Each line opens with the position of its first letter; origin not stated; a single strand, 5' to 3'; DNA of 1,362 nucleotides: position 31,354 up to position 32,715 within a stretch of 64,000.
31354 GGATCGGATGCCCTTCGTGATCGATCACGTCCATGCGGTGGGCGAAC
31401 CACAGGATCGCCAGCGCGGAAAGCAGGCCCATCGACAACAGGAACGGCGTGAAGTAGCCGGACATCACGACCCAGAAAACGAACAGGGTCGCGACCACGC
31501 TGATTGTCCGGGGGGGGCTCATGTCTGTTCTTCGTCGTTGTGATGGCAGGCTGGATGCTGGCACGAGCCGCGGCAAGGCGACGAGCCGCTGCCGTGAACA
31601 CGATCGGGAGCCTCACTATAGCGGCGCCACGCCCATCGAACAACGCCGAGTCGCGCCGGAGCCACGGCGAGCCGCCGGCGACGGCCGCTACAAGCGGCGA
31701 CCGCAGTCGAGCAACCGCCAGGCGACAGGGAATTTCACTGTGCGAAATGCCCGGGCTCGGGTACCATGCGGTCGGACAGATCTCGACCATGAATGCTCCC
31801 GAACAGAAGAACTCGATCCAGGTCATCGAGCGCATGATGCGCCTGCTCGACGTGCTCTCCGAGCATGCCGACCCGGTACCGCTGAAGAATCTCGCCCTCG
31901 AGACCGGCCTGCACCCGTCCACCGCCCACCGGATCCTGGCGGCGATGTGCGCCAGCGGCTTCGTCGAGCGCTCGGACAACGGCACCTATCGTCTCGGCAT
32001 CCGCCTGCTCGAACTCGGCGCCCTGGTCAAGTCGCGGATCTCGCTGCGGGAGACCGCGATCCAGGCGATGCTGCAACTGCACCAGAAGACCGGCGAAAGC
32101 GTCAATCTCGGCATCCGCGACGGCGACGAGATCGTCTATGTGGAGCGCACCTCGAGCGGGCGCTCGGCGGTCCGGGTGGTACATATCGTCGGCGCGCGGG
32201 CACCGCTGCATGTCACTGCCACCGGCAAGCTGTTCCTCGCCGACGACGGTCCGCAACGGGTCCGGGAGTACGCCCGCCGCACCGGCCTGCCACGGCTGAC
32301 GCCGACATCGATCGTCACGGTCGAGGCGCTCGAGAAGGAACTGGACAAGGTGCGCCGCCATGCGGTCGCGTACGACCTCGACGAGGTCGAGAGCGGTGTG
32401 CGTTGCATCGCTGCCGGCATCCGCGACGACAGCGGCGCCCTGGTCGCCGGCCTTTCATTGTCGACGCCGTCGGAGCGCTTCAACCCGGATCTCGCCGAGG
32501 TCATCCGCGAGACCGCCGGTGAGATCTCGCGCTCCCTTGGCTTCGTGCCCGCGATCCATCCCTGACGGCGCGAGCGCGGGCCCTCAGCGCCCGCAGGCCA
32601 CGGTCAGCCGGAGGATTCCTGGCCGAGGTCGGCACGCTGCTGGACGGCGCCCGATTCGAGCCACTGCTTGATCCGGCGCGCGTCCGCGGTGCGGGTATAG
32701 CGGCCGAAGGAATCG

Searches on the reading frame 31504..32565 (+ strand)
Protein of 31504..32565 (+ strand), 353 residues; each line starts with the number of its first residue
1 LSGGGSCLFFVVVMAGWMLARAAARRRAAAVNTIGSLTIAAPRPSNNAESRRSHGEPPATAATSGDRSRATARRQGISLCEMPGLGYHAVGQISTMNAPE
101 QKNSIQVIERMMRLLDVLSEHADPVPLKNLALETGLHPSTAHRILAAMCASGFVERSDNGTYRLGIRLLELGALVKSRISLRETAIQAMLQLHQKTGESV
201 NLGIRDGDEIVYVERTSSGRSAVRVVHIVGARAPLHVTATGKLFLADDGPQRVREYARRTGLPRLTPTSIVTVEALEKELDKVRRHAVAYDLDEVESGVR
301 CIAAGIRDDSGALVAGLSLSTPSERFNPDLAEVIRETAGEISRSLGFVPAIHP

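Call 41: search_protein_families(library=pfam, proteins=[window:31504-32565:+], max_evalue=0.01)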
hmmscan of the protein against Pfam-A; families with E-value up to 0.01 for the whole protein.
window:31504-32565:+ (353 aa): 8 families
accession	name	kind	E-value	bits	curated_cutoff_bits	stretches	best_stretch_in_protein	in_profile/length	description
PF01614.24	IclR_C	-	2.1e-41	141.8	24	1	177-343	5-174/174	Bacterial transcriptional regulator IclR C-terminal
PF09339.16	HTH_IclR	-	1.7e-14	53.7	22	1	108-156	2-50/52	IclR helix-turn-helix domain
PF12802.13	MarR_2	-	1.1e-05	25.9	27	1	112-159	8-55/61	MarR family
PF25213.1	HVO_A0261_N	-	1.9e-05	24.9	35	1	109-164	11-63/86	HVO_A0261 N-terminal domain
PF07574.19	SMC_Nse1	-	0.00027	21.3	23.3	1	131-169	153-191/194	Nse1 non-SMC component of SMC5-6 complex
PF13412.12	HTH_24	-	0.00075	19.5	21.9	0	113-155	7-48/48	Winged helix-turn-helix DNA-binding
PF08100.18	Dimerisation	-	0.0011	19.1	25.6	1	112-163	28-82/93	O-methyltransferase dimerisation domain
PF01047.28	MarR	-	0.0047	17.2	24.6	0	114-159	8-52/59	MarR family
